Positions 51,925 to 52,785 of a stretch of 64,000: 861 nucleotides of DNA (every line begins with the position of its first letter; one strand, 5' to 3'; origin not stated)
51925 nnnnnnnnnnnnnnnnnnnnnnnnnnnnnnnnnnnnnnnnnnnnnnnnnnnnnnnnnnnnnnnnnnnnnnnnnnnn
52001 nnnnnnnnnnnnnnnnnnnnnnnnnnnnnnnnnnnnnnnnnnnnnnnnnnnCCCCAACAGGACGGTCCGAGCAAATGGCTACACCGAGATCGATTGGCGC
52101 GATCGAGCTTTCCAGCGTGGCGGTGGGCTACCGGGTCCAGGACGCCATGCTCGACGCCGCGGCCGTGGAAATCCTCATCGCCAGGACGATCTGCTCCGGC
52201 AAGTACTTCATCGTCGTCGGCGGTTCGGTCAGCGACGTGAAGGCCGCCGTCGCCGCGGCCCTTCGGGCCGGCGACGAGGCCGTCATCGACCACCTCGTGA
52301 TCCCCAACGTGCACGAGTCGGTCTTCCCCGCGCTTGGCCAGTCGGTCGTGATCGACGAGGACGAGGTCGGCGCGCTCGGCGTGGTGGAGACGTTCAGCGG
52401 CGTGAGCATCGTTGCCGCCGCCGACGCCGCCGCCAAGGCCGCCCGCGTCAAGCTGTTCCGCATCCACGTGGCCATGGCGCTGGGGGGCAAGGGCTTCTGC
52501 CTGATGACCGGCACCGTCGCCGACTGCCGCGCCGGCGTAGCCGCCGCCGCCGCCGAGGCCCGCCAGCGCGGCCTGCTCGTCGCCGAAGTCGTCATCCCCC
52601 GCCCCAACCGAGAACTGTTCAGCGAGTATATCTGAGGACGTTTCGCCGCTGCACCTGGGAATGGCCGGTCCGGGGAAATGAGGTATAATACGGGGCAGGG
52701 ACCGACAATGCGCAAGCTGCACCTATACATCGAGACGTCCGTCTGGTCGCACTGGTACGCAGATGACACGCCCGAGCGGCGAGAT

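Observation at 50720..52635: Orphan pduS-pduT pair (Fe-S flavoprotein plus Fe-S tandem BMC shell protein) with no other microcompartment genes nearby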

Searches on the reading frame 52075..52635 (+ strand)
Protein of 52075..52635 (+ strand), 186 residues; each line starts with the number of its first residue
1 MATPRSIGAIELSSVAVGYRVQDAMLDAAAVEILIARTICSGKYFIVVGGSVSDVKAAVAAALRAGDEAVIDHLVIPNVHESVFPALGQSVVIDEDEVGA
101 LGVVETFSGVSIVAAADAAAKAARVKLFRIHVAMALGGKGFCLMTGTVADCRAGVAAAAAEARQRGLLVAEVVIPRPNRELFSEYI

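Call 3: search_protein_families(library=pfam, proteins=[window:52078-52635:+], max_evalue=0.01)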
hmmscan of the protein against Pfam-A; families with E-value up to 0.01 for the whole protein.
window:52078-52635:+ (185 aa): 1 family
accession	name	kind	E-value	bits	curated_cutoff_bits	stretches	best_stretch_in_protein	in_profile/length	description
PF00936.24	BMC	-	7.1e-38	128.9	24.5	2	5-77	1-74/75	BMC domain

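Call 6: find_encoding_contigs(protein=window:52078-52635:+, flank=10000, max_places=10)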
Protein window:52078-52635:+ (185 aa): no gene with exactly this product is on record in the collection.

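Call 9: find_homologous_proteins(query=window:52078-52635:+, max_evalue=1e-10)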
Query window:52078-52635:+ (185 aa): 2391 proteins with E <= 1e-10 among 8000 candidates; the best 120 are listed.
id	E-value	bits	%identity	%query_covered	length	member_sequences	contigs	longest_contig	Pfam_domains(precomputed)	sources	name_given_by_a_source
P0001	5.0e-106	370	100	100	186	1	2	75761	PF00936.25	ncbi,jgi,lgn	-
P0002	1.7e-102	358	96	100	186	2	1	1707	PF00936.25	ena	-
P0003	3.7e-99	347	92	100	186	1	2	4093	PF00936.25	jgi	jgi:microcompartment protein CcmL/EutN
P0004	3.8e-99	347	93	100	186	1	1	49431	PF00936.25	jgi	-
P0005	1.1e-98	346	93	100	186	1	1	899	PF00936.25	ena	-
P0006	1.7e-97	342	89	100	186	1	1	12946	PF00936.25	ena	-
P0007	1.9e-97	342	89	100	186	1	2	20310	PF00936.25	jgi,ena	-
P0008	7.6e-97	340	89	100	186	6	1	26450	PF00936.25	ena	-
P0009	9.0e-96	336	89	100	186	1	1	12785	PF00936.25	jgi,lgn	jgi:microcompartment protein CcmL/EutN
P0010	3.0e-94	331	89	100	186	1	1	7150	PF00936.25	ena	-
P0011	6.5e-94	330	86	100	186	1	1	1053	PF00936.25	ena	-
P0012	4.1e-93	328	86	100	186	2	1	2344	PF00936.25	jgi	jgi:microcompartment protein CcmL/EutN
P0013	4.2e-93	328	86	100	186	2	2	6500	PF00936.25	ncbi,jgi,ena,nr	ncbi:MAG TPA: BMC domain-containing protein [Phycisphaerae bacterium]|nr:BMC domain-containing prote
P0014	8.0e-93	327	85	100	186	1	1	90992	PF00936.25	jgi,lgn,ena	-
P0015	1.7e-91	322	86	99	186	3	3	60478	PF00936.25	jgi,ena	-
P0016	1.4e-90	319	83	100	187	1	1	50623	PF00936.25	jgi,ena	-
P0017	3.7e-89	315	81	100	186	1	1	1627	PF00936.25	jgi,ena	-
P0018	7.5e-89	314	82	100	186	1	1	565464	PF00936.25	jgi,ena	jgi:bacterial microcompartment shell protein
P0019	2.0e-88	312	82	100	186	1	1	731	PF00936.25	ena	-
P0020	4.3e-88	311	84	100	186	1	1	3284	PF00936.25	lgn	-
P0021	3.3e-87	308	82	99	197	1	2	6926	PF00936.25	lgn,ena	-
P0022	4.9e-87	308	82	100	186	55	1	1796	PF00936.25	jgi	jgi:microcompartment protein CcmL/EutN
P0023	1.2e-86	307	81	100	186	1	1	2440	PF00936.25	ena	-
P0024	2.2e-86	306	81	100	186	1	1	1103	PF00936.25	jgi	jgi:microcompartment protein CcmL/EutN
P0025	3.4e-86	305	81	98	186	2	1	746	PF00936.25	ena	-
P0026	4.2e-86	305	82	99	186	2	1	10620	PF00936.25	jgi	-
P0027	5.9e-86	304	78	100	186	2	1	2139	PF00936.25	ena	-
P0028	6.4e-86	304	81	100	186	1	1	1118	PF00936.25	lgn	-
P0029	1.3e-85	303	78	100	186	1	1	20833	PF00936.25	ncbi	-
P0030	1.6e-85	303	80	99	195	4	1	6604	PF00936.25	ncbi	ncbi:MAG: BMC domain-containing protein [Planctomycetota bacterium]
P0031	2.1e-85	303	79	100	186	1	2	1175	PF00936.25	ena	-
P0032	2.1e-85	303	78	100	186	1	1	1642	PF00936.25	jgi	-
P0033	2.4e-85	302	81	100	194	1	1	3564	PF00936.25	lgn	-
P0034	2.7e-85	302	79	100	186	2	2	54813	PF00936.25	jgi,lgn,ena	jgi:microcompartment protein CcmL/EutN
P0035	3.4e-85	302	79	100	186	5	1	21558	PF00936.25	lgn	-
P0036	4.2e-85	302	79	100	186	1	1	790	PF00936.25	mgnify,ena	mgnify:CR=1 FL=1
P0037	4.3e-85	302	80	100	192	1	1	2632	PF00936.25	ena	-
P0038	4.9e-85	301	78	100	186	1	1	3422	PF00936.25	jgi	jgi:microcompartment protein CcmL/EutN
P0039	5.6e-85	301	78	99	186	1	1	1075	PF00936.25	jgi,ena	-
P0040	7.1e-85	301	81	100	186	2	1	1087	PF00936.25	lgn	-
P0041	8.9e-85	301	80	99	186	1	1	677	PF00936.25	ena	-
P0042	8.9e-85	301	81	100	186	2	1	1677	PF00936.25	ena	-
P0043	1.8e-84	300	79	100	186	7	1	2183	PF00936.25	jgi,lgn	jgi:microcompartment protein CcmL/EutN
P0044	2.0e-84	299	78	100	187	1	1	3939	PF00936.25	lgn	-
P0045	2.1e-84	299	77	100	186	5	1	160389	PF00936.25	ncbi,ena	-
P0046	2.2e-84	299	74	99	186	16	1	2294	PF00936.25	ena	-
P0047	2.7e-84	299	79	100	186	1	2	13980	PF00936.25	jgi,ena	-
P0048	2.9e-84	299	78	99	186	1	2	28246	PF00936.25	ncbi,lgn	ncbi:MAG: BMC domain-containing protein [Thermoguttaceae bacterium]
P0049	3.9e-84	299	81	100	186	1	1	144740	PF00936.25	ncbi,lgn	-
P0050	8.1e-84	297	76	100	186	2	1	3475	PF00936.25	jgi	jgi:microcompartment protein CcmL/EutN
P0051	8.5e-84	297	78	100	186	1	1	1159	PF00936.25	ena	-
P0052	9.3e-84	297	81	99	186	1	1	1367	PF00936.25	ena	-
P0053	9.7e-84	297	77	100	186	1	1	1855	PF00936.25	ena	-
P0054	9.8e-84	297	77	100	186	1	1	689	PF00936.25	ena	-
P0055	1.0e-83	297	78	100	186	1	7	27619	PF00936.25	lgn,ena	-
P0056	1.0e-83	297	77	99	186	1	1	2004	PF00936.25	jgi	jgi:microcompartment protein CcmL/EutN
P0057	1.0e-83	297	76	100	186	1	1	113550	PF00936.25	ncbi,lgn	ncbi:MAG: BMC domain-containing protein [Thermoguttaceae bacterium]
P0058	1.2e-83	297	77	99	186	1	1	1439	PF00936.25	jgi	-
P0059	1.2e-83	297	79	99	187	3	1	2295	PF00936.25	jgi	-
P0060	1.4e-83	297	81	100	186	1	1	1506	PF00936.25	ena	-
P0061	1.4e-83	297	80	99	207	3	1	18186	PF00936.25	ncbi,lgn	-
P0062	1.5e-83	297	76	99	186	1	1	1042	PF00936.25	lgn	-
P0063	1.5e-83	297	74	99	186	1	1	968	PF00936.25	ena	-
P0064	1.5e-83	297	75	100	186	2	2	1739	PF00936.25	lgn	-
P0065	1.6e-83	297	77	100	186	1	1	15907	PF00936.25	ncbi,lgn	-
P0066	2.1e-83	296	75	100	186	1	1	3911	PF00936.25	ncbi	-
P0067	2.2e-83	296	81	100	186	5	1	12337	PF00936.25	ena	-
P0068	2.3e-83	296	78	100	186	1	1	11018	PF00936.25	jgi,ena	-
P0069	2.5e-83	296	78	99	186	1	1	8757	PF00936.25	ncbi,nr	ncbi:MAG: BMC domain-containing protein [Pirellulales bacterium]|nr:BMC domain-containing protein [P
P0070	2.5e-83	296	77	100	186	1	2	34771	PF00936.25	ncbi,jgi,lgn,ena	-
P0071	2.5e-83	296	77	99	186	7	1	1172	PF00936.25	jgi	jgi:microcompartment protein CcmL/EutN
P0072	2.8e-83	296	74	99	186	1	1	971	PF00936.25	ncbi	-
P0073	2.9e-83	296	77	100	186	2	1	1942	PF00936.25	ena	-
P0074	3.1e-83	296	78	99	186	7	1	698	PF00936.25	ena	-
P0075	3.8e-83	295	76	100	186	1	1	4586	PF00936.25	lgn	-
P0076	4.9e-83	295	75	100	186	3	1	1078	PF00936.25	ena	-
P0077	5.2e-83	295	77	99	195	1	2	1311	PF00936.25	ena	-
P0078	5.3e-83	295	77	99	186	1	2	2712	PF00936.25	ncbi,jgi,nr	ncbi:MAG: BMC domain-containing protein [Planctomycetes bacterium]|nr:BMC domain-containing protein 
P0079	5.7e-83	295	75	100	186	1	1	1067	PF00936.25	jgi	jgi:microcompartment protein CcmL/EutN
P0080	5.7e-83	295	78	100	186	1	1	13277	PF00936.25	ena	-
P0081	5.7e-83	295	78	99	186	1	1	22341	PF00936.25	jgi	jgi:microcompartment protein CcmL/EutN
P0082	7.1e-83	294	78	100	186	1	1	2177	PF00936.25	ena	-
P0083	7.1e-83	294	77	100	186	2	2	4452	PF00936.25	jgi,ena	jgi:microcompartment protein CcmL/EutN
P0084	7.6e-83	294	76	99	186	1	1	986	PF00936.25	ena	-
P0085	7.7e-83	294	78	99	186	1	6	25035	PF00936.25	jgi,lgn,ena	jgi:microcompartment protein CcmL/EutN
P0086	8.8e-83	294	77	99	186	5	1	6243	PF00936.25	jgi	-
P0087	9.2e-83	294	77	100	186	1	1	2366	PF00936.25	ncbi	-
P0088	1.0e-82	294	77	98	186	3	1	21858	PF00936.25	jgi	-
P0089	1.1e-82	294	77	99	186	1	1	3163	PF00936.25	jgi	-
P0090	1.2e-82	294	76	100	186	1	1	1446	PF00936.25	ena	-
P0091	1.2e-82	294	75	100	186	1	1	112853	PF00936.25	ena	-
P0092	1.3e-82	294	75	100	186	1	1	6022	PF00936.25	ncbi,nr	ncbi:MAG: BMC domain-containing protein [Planctomycetaceae bacterium]|nr:BMC domain-containing prote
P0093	1.3e-82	294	76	100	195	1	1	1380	PF00936.25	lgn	-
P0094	1.3e-82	294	78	100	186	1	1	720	PF00936.25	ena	-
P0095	1.3e-82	294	76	100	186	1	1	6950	PF00936.25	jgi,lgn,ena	-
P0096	1.8e-82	293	76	100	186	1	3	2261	PF00936.25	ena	-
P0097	1.8e-82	293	78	100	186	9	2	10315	PF00936.25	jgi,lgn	-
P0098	1.8e-82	293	76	99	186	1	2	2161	PF00936.25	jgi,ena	-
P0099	2.1e-82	293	78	99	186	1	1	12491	PF00936.25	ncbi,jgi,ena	-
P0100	2.2e-82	293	76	99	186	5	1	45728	PF00936.25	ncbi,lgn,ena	-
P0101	2.2e-82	293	76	100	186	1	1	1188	PF00936.25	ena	-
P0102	2.3e-82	293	77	99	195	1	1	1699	PF00936.25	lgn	-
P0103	2.4e-82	293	76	100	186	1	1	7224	PF00936.25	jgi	jgi:microcompartment protein CcmL/EutN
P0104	2.8e-82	293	76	100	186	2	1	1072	PF00936.25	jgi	jgi:microcompartment protein CcmL/EutN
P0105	2.9e-82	292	75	100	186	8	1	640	PF00936.25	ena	-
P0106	2.9e-82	292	76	99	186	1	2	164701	PF00936.25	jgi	-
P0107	3.0e-82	292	77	100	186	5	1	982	PF00936.25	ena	-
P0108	3.1e-82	292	75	99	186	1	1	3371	PF00936.25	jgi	jgi:microcompartment protein CcmL/EutN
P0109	3.1e-82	292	75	99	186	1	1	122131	PF00936.25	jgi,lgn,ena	-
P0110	3.3e-82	292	76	100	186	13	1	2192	PF00936.25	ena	-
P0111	3.5e-82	292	74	100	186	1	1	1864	PF00936.25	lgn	-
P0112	4.5e-82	292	76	99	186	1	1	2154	PF00936.25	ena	-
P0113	5.1e-82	292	74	100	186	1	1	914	PF00936.25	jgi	jgi:microcompartment protein CcmL/EutN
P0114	5.6e-82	292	76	99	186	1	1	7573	PF00936.25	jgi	-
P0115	5.6e-82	291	75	100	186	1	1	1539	PF00936.25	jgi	jgi:microcompartment protein CcmL/EutN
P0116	6.0e-82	291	77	100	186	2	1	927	PF00936.25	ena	-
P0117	6.2e-82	291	74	100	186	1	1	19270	PF00936.25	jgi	jgi:microcompartment protein CcmL/EutN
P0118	6.4e-82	291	76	99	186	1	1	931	PF00936.25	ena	-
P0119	6.5e-82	291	77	100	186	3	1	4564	PF00936.25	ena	-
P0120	7.0e-82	291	77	100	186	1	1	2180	PF00936.25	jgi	-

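Call 12: find_encoding_contigs(protein=P0001, flank=10000, max_places=4)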
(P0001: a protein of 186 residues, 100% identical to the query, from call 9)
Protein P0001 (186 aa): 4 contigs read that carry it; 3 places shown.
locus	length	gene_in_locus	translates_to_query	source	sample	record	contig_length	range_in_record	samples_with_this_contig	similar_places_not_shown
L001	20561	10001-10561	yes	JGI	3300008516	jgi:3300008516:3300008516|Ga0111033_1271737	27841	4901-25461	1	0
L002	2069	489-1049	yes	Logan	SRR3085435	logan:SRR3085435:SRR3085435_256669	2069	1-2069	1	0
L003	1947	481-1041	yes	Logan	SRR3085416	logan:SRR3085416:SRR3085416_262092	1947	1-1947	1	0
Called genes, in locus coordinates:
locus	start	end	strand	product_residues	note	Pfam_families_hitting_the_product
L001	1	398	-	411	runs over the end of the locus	PF01943:Polysacc_synt (faint)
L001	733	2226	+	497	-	PF00884:Sulfatase, PF16347:SGSH_C, PF14707:Sulfatase_C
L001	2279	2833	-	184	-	-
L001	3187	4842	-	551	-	-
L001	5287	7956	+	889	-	PF01301:Glyco_hydro_35, PF21317:BetaGal_ABD_1, PF21467:BetaGal_gal-bd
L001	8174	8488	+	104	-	PF00216:Bac_DNA_binding, PF18291:HU-HIG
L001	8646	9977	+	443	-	PF01512:Complex1_51K, PF10531:SLBB (weak), PF13534:Fer4_17, PF13375:RnfC_N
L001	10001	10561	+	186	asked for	PF00936:BMC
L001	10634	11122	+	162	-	PF01850:PIN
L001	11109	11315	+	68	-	-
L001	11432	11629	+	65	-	-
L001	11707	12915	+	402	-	-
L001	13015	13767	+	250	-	-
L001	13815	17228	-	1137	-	PF18911:PKD_4, PF17803:Cadherin_4 (weak), PF17892:Cadherin_5 (weak), PF17963:Big_9, PF00353:HemolysinCabind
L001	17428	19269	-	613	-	PF13522:GATase_6, PF13537:GATase_7, PF01380:SIS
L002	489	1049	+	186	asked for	PF00936:BMC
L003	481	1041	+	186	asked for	PF00936:BMC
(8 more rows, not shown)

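Call 23: find_encoding_contigs(protein=P0018, flank=10000, max_places=2)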
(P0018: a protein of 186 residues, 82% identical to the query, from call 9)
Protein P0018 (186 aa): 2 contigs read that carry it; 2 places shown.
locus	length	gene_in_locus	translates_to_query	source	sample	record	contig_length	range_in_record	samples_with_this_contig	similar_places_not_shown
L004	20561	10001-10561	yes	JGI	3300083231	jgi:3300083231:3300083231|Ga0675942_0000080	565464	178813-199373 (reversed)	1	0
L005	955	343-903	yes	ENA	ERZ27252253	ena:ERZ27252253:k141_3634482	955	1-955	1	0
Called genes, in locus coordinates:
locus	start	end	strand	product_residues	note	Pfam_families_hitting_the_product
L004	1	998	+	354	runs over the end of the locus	PF07589:PEP_exosort_dom (weak)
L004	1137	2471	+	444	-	PF00404:Dockerin_1 (faint)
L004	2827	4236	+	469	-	PF25390:WD40_RLD, PF00415:RCC1 (faint), PF13540:RCC1_2 (weak), PF25390:WD40_RLD, PF13540:RCC1_2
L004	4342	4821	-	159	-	-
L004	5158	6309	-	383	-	PF13407:Peripla_BP_4 (weak), PF13377:Peripla_BP_3, PF12833:HTH_18, PF00165:HTH_AraC (weak)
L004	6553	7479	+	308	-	-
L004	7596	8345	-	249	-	PF01925:TauE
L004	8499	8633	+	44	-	-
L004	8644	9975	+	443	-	PF01512:Complex1_51K, PF10531:SLBB, PF13534:Fer4_17, PF13375:RnfC_N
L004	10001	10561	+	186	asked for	PF00936:BMC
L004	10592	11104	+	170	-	PF02861:Clp_N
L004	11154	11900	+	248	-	-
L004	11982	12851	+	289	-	PF02219:MTHFR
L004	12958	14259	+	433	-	PF04055:Radical_SAM, PF13186:SPASM, PF02810:SEC-C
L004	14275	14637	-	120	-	PF01242:PTPS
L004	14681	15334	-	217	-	PF13353:Fer4_12 (weak), PF04055:Radical_SAM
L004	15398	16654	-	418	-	PF00155:Aminotran_1_2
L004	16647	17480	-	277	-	PF13145:Rotamase_2, PF00639:Rotamase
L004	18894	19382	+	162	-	-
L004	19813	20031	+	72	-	-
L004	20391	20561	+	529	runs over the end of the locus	PF05496:RuvB_N (faint), PF13177:DNA_pol3_delta2, PF07728:AAA_5 (faint), PF13401:AAA_22 (weak), PF00004:AAA, PF22608:DNAX_ATPase_lid, PF12169:DNA_pol3_gamma3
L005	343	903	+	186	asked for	PF00936:BMC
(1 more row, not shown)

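Call 24: find_encoding_contigs(protein=P0045, flank=10000, max_places=2)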
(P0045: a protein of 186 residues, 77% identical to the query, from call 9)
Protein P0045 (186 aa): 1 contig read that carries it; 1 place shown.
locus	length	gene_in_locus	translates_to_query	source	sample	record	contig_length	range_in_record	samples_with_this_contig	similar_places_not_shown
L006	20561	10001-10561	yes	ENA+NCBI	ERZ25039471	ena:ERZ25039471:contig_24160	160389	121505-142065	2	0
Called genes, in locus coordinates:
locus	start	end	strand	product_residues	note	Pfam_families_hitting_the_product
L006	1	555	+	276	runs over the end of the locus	-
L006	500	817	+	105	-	-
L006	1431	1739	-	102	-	-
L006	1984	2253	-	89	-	-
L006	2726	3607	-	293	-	PF09571:RE_XcyI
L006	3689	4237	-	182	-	PF01555:N6_N4_Mtase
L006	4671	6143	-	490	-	PF13393:tRNA-synt_His, PF00587:tRNA-synt_2b (weak), PF03129:HGTP_anticodon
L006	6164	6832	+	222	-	PF07638:Sigma70_ECF, PF04542:Sigma70_r2, PF22233:PhyR_sigma-like (weak), PF04545:Sigma70_r4, PF08281:Sigma70_r4_2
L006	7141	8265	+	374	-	-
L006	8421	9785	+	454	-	PF01512:Complex1_51K, PF10531:SLBB, PF13534:Fer4_17 (weak)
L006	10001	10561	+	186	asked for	PF00936:BMC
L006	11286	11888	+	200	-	PF02384:N6_Mtase (weak)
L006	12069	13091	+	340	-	PF07669:Eco57I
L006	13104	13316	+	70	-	-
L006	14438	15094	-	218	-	-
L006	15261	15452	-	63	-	-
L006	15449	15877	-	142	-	PF01975:SurE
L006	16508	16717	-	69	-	-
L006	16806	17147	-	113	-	-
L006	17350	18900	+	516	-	PF00117:GATase, PF00733:Asn_synthase, PF02540:NAD_synthase (faint), PF00958:GMP_synt_C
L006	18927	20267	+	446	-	PF13646:HEAT_2 (faint), PF00092:VWA (weak), PF13519:VWA_2, PF13768:VWA_3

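Call 25: find_encoding_contigs(protein=P0057, flank=10000, max_places=2)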
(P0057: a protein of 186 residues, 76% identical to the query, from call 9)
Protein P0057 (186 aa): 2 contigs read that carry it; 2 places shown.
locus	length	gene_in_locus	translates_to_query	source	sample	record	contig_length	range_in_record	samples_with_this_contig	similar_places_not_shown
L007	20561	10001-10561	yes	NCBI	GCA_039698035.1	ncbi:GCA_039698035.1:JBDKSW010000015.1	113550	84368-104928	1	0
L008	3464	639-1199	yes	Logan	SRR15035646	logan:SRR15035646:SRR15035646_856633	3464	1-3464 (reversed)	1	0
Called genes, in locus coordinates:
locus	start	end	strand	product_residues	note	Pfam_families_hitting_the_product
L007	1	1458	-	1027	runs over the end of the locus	PF13424:TPR_12 (faint), PF12770:CHAT (weak)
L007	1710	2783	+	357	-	-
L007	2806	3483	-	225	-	-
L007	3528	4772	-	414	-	PF02086:MethyltransfD12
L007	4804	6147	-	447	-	PF13393:tRNA-synt_His, PF00587:tRNA-synt_2b (weak), PF03129:HGTP_anticodon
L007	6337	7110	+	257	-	PF07638:Sigma70_ECF, PF04542:Sigma70_r2, PF08281:Sigma70_r4_2, PF04545:Sigma70_r4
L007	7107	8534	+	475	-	-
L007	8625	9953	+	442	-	PF01512:Complex1_51K, PF10531:SLBB, PF13534:Fer4_17, PF13375:RnfC_N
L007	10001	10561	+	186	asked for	PF00936:BMC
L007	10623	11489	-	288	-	PF01739:CheR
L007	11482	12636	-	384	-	PF00072:Response_reg, PF01339:CheB_methylest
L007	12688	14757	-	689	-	PF12729:4HB_MCP_1, PF00672:HAMP, PF00015:MCPsignal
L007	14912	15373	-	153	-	PF01584:CheW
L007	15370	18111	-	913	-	PF01627:Hpt, PF02895:H-kinase_dim, PF02518:HATPase_c, PF01584:CheW, PF00072:Response_reg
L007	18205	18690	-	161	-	PF13690:CheX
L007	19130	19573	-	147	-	PF00072:Response_reg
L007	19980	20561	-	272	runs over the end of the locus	-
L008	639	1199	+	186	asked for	PF00936:BMC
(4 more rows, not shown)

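Call 26: search_solved_structures(query=window:52075-52635:+, max_evalue=0.00001, show_alignments=2)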
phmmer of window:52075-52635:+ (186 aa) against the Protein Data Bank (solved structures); distinct sequences matched with E-value up to 0.00001: 19.
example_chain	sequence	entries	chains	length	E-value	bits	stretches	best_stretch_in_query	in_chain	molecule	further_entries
3pac_A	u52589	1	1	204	3.4e-40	140.9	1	5-183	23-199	Shell protein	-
8t6n_A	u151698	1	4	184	6.2e-39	136.8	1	5-183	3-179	T33-27.1 : B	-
3nwg_A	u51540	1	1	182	2.9e-37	131.4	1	5-180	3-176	Microcompartments protein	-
3n79_A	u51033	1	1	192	4.2e-37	130.9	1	5-183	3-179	PduT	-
4nwn_A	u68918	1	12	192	2.6e-36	128.3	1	5-183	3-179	Uncharacterized protein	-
3vcd_A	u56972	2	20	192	2.3e-35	125.2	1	5-183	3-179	Propanediol utilization polyhedral body protein PduT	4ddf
6fdb_A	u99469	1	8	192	1.4e-32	116.2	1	5-183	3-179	Propanediol utilization protein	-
5dii_A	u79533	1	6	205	1.5e-22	83.6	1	6-181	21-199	Microcompartments protein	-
5dih_A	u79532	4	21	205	3.9e-21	78.9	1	6-181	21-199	Microcompartments protein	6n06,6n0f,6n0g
8ui2_A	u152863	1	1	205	1.5e-19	73.8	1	6-181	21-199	T33-ml28-redesigned-tandem-BMC-T-fold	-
8ukm_A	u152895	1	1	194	7.4e-19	71.5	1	9-182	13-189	T33-ml30-redesigned-tandem-BMC-T-fold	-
8un1_B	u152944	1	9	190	6.2e-15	58.8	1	6-177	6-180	T33-ml23-redesigned-tandem-BMC-T-fold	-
8uf0_B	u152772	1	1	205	7.8e-15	58.4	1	6-177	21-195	T33-ml23-redesigned-tandem-BMC-T-fold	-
6ner_A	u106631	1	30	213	7.7e-12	48.7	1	88-178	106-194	BMC-H tandem fusion protein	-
3mpw_G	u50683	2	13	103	7.5e-11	45.5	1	100-181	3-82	Ethanolamine utilization protein eutM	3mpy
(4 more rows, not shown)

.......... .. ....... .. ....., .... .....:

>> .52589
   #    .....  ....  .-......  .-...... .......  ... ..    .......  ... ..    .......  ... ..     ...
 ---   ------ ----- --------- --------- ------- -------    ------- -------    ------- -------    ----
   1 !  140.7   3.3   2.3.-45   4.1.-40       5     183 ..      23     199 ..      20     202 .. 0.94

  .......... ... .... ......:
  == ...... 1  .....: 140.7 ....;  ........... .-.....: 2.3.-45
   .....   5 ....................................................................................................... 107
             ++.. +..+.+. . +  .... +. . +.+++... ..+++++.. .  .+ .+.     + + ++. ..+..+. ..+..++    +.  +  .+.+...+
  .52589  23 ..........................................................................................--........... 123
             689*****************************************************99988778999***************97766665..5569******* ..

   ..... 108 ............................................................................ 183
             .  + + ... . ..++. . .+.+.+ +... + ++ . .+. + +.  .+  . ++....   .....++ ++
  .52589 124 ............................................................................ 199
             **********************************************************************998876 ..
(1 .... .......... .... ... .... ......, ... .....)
